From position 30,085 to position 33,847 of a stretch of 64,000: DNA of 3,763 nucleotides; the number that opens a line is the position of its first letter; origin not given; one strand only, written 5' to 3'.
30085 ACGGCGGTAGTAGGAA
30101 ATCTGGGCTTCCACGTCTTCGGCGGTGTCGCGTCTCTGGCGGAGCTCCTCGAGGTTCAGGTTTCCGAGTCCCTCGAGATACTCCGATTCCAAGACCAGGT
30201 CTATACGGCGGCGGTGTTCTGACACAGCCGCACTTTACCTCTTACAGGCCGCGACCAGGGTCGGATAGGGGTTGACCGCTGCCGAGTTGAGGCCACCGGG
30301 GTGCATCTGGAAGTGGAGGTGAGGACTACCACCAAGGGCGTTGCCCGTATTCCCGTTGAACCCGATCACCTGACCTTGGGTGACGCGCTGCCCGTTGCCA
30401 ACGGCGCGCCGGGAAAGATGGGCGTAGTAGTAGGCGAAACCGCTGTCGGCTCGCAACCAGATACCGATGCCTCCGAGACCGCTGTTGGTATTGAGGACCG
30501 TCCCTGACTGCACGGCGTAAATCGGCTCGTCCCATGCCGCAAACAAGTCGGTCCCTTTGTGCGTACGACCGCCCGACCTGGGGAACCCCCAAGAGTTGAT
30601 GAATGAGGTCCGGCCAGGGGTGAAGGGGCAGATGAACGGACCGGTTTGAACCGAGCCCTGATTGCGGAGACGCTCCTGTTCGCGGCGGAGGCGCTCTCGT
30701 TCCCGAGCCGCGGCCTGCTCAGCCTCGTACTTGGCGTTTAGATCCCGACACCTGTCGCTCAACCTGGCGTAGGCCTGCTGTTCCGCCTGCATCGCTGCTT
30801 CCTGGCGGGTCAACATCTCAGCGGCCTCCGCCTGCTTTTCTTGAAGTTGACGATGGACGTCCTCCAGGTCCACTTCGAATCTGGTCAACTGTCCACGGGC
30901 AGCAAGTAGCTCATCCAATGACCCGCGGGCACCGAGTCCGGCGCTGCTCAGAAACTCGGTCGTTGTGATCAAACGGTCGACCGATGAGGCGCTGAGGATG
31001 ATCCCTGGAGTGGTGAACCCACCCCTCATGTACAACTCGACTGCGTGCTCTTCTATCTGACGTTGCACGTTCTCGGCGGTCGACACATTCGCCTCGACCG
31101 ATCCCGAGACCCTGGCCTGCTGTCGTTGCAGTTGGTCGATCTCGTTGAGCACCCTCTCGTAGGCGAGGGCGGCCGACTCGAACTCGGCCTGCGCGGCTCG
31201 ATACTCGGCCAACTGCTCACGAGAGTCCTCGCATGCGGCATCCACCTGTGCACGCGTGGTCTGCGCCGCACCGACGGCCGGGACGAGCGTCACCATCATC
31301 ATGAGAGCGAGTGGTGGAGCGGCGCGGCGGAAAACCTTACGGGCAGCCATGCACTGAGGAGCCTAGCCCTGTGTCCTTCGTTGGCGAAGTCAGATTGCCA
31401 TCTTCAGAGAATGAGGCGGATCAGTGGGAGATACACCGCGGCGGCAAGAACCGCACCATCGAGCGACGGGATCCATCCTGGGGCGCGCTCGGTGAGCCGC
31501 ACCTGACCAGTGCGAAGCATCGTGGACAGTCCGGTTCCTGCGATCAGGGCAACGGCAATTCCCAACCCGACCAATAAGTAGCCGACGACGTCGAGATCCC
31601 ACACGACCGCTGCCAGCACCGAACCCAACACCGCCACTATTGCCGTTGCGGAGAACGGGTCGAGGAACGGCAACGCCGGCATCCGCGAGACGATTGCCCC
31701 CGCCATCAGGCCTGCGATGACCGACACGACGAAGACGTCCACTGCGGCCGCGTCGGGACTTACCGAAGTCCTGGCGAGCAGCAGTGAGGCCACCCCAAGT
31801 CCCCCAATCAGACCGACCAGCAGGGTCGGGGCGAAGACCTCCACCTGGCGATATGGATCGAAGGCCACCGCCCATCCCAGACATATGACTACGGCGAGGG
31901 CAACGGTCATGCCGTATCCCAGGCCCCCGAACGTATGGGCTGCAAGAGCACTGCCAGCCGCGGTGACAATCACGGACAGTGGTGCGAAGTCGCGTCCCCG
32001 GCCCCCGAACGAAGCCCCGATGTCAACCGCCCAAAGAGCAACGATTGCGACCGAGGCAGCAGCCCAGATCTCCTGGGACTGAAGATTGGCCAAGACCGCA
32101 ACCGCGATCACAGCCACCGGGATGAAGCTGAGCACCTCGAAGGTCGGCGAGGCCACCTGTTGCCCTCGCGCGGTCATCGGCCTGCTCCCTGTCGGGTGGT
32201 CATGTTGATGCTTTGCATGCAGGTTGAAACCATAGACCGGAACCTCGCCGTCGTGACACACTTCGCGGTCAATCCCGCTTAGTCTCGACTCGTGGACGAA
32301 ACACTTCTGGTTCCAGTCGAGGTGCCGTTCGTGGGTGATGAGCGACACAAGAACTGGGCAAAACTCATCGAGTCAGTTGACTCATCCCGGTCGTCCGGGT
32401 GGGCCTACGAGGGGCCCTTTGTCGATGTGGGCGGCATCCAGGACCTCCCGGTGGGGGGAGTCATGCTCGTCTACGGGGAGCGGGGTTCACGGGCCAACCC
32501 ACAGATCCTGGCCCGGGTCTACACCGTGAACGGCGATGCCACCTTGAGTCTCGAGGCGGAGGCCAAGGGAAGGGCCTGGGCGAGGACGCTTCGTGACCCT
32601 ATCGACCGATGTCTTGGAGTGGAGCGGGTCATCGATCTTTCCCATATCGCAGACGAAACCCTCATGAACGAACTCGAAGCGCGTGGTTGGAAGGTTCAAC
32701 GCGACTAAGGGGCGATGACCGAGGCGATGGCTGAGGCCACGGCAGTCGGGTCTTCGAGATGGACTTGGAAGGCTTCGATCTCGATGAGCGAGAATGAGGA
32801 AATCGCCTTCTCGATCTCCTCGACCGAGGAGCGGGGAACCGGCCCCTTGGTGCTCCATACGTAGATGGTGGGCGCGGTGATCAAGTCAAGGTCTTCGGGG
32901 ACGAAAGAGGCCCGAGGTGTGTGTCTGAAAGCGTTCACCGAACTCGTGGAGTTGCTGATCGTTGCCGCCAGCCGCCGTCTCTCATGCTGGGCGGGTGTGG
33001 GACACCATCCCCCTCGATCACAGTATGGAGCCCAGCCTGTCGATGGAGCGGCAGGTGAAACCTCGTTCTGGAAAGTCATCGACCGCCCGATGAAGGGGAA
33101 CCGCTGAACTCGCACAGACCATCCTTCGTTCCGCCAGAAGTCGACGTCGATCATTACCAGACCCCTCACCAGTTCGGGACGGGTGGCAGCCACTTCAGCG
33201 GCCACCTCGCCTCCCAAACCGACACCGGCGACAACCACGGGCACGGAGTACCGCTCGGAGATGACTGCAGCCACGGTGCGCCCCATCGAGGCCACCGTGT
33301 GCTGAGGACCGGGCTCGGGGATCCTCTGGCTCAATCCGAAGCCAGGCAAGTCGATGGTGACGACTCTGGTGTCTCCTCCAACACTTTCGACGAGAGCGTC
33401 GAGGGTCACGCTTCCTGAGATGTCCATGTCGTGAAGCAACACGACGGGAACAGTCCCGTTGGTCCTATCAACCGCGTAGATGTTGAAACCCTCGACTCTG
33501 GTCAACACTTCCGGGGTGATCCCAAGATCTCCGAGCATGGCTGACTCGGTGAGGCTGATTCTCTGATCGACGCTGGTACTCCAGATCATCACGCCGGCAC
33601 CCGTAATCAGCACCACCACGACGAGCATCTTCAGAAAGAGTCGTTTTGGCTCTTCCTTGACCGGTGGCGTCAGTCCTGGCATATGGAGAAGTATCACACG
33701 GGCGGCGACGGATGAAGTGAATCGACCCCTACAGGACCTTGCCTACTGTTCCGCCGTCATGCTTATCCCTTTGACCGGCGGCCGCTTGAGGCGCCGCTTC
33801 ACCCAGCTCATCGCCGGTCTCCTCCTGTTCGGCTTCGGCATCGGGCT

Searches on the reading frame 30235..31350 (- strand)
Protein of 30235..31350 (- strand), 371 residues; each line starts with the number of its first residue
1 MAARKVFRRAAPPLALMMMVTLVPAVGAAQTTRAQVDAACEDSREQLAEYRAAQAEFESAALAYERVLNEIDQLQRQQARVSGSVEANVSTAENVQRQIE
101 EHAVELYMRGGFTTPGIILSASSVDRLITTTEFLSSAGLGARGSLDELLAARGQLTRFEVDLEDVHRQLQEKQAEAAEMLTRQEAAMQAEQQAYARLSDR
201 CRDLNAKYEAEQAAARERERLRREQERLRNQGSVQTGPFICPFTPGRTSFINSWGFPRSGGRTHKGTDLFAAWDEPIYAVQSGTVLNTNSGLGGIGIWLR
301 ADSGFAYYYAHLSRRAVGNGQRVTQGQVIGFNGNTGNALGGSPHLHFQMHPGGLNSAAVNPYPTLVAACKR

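Call 37: search_protein_families(library=pfam, proteins=[window:30235-31350:-], max_evalue=0.00001)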
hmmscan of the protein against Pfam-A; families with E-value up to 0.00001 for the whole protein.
window:30235-31350:- (371 aa): 1 family
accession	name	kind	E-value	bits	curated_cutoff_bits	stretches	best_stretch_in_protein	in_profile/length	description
PF01551.29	Peptidase_M23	-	3.1e-22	79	28.7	1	263-361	2-96/96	Peptidase family M23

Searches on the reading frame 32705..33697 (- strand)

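Call 37: search_protein_families(library=pfam, proteins=[window:32705-33697:-], max_evalue=0.00001)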
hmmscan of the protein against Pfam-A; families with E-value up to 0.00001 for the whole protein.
window:32705-33697:- (330 aa): 2 families
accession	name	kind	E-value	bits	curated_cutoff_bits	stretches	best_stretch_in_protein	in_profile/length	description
PF12697.13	Abhydrolase_6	-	9e-11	43.3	26.3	1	85-308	1-200/217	Alpha/beta hydrolase family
PF00561.26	Abhydrolase_1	-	1.3e-07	32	25.8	1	109-297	27-223/245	alpha/beta hydrolase fold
